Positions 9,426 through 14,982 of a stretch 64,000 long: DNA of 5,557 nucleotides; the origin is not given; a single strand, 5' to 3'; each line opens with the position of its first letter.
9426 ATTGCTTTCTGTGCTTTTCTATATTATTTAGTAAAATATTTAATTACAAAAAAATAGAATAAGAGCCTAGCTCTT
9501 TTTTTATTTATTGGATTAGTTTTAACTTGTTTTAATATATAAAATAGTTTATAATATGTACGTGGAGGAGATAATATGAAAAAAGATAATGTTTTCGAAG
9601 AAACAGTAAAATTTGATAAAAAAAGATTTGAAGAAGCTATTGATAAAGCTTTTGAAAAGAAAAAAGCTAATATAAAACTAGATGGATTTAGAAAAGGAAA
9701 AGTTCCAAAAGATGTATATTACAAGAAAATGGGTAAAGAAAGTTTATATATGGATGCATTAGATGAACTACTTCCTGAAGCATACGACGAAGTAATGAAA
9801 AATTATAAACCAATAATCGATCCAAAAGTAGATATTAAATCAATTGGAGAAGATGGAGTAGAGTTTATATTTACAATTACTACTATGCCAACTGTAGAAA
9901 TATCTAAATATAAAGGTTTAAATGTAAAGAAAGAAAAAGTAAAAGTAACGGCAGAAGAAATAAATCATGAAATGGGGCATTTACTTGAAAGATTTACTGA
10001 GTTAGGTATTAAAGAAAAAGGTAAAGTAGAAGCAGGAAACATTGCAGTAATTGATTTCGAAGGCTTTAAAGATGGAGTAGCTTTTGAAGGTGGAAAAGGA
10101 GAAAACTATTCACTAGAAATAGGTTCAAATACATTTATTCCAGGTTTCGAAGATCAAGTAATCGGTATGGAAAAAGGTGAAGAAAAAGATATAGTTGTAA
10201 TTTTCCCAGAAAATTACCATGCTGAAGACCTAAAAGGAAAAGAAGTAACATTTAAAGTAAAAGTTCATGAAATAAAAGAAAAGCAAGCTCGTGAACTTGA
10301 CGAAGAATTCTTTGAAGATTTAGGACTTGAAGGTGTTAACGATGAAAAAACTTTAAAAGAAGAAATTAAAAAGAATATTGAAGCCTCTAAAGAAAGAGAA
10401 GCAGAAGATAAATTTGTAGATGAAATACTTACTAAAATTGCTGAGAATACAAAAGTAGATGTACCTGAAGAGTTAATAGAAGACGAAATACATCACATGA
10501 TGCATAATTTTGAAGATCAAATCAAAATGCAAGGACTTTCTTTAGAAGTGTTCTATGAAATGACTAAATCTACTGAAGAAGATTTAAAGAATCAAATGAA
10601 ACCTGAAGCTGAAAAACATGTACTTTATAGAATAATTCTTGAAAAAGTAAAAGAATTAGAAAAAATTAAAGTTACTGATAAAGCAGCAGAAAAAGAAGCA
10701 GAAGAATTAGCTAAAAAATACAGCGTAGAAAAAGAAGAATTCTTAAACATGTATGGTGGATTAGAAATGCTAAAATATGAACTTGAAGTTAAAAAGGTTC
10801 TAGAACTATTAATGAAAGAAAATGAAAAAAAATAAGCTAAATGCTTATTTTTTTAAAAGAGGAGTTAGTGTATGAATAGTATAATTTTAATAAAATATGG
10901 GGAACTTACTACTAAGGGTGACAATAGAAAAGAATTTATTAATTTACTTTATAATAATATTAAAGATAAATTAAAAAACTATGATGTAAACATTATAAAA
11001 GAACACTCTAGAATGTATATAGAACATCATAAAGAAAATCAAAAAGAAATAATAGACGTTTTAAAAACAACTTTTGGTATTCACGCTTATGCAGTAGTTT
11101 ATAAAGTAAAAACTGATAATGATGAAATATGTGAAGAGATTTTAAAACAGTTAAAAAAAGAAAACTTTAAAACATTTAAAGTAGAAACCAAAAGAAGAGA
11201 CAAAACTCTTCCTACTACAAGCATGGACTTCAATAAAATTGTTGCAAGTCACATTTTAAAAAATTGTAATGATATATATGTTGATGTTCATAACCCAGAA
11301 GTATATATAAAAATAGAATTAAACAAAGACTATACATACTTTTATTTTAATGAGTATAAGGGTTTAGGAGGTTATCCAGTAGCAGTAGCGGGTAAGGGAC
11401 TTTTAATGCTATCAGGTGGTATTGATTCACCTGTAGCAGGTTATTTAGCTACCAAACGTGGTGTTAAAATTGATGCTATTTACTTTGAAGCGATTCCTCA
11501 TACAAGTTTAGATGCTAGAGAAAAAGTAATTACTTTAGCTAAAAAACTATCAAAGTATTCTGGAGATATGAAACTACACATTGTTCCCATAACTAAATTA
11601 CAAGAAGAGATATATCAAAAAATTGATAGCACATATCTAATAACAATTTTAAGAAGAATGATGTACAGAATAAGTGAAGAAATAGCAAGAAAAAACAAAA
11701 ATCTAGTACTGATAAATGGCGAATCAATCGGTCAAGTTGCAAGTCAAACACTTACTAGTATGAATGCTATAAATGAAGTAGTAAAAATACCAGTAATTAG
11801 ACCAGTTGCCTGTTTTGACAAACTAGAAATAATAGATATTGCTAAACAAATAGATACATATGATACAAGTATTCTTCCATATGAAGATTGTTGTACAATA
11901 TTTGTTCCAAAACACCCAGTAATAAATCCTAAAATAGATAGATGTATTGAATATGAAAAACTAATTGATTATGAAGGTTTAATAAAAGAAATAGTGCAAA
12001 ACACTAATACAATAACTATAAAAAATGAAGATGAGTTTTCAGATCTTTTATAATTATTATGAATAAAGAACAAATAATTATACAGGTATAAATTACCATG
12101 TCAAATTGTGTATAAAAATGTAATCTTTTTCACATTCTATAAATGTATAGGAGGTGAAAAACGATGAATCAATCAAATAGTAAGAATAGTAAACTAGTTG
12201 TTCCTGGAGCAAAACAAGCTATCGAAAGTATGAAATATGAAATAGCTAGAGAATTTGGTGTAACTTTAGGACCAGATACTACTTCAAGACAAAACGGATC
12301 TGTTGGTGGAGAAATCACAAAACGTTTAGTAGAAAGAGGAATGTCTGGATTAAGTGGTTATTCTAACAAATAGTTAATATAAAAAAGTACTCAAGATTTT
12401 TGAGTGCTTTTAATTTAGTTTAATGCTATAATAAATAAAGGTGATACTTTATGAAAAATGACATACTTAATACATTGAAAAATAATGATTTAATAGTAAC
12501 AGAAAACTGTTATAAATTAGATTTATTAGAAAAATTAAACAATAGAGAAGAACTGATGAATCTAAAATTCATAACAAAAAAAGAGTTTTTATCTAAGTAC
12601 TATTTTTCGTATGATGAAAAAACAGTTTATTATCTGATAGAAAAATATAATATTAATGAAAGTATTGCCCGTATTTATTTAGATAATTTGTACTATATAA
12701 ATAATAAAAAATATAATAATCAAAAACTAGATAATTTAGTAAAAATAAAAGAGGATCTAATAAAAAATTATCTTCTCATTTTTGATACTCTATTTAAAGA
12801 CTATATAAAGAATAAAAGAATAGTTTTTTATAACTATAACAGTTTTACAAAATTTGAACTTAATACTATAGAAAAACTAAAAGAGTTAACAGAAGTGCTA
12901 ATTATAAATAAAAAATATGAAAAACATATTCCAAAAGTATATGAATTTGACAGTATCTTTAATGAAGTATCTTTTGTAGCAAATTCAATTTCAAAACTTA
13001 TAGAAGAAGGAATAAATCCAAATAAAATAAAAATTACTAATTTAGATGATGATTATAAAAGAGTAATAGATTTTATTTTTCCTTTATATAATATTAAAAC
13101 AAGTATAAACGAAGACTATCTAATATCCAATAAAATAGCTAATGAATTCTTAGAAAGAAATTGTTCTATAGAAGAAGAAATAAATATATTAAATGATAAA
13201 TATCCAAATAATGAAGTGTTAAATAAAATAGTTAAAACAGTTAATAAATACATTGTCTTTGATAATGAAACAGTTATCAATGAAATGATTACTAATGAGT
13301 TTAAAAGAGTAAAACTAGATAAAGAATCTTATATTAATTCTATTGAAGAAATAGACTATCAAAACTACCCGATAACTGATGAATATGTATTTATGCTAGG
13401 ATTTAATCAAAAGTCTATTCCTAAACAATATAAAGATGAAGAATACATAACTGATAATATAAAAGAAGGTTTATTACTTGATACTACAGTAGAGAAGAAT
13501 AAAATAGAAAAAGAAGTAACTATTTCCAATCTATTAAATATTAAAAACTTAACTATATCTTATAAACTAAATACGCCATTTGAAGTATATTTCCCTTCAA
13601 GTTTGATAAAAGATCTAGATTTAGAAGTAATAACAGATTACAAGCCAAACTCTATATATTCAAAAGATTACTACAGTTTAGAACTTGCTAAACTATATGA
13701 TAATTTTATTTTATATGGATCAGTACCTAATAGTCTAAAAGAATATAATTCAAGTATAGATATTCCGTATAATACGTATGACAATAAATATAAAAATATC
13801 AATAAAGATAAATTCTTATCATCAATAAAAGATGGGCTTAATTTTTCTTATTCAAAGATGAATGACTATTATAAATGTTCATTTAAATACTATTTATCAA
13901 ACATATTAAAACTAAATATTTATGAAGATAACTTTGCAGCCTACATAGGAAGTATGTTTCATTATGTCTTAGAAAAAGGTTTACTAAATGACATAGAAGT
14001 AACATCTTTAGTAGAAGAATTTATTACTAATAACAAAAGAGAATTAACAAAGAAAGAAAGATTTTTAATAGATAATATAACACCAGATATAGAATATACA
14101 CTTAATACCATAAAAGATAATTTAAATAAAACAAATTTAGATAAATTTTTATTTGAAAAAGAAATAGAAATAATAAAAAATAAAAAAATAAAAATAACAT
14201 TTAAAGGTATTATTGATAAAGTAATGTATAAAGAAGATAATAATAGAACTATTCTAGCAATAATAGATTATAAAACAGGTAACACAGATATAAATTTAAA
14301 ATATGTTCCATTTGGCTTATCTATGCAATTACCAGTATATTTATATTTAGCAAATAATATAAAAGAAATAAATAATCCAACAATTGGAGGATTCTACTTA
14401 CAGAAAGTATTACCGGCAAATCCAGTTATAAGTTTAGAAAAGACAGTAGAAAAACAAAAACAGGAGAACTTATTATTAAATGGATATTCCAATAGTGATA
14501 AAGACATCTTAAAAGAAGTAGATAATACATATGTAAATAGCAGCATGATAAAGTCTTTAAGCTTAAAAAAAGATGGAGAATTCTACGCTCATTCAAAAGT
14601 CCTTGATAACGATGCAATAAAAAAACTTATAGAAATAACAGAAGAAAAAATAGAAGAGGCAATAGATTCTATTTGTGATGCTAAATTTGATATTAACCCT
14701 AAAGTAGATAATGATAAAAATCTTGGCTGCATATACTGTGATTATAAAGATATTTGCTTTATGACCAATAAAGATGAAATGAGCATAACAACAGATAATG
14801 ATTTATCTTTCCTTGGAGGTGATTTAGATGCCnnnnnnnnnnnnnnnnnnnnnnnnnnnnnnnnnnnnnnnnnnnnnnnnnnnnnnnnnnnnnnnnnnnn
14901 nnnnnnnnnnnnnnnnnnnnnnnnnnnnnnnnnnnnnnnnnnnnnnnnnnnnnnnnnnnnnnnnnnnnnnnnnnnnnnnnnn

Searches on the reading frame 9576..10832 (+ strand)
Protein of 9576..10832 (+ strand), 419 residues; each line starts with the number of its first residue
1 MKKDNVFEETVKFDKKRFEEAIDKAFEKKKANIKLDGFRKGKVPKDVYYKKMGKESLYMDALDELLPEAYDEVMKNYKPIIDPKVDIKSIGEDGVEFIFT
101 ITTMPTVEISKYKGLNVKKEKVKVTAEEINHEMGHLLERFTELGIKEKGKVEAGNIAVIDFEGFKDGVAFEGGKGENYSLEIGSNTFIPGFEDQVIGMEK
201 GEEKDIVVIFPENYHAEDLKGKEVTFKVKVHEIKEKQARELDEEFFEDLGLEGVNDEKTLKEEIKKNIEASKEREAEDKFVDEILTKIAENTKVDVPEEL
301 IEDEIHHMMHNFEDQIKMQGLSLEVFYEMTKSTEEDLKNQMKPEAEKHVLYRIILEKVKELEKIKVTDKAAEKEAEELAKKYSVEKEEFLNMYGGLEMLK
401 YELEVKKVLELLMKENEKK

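Call 59: search_protein_families(library=pfam, proteins=[window:9576-10832:+], max_evalue=0.00001)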
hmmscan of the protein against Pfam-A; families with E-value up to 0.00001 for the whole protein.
window:9576-10832:+ (419 aa): 3 families
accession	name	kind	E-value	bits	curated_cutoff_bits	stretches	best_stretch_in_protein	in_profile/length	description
PF05698.19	Trigger_C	-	1.5e-35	123.1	22.7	1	259-413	4-161/162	Bacterial trigger factor protein (TF) C-terminus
PF05697.18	Trigger_N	-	1.9e-30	106.5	22.2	1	6-133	12-141/144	Bacterial trigger factor protein (TF)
PF00254.34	FKBP_C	-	8.2e-16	58.5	21.1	1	150-230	4-93/94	FKBP-type peptidyl-prolyl cis-trans isomerase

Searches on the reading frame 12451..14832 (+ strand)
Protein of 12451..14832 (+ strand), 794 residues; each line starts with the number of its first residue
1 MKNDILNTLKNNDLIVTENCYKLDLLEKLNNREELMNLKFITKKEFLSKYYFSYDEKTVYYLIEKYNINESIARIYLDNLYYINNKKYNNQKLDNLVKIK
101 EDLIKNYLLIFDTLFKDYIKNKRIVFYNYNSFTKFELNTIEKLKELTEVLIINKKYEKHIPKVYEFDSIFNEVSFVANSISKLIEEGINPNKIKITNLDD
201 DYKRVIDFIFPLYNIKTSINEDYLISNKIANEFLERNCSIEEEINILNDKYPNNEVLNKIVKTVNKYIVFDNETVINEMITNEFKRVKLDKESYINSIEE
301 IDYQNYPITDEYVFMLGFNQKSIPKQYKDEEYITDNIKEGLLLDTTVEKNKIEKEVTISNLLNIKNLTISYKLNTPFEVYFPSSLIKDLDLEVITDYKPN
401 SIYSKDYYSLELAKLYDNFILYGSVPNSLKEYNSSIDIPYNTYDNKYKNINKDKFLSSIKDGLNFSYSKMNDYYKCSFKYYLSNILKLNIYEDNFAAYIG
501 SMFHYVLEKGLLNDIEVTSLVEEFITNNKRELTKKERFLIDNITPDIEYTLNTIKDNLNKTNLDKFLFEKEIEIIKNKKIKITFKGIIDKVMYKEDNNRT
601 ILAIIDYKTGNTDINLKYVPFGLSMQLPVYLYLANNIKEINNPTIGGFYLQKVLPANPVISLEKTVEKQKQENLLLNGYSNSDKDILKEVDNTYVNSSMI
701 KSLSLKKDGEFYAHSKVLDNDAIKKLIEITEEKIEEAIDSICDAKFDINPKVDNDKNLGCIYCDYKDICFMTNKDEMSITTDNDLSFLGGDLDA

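Call 59: search_protein_families(library=pfam, proteins=[window:12451-14832:+], max_evalue=0.00001)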
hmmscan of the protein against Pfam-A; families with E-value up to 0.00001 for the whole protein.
window:12451-14832:+ (794 aa): 1 family
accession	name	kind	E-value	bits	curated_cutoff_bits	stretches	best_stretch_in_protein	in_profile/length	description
PF12705.13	PDDEXK_1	-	6.5e-22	79.1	22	1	465-769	2-246/247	PD-(D/E)XK nuclease superfamily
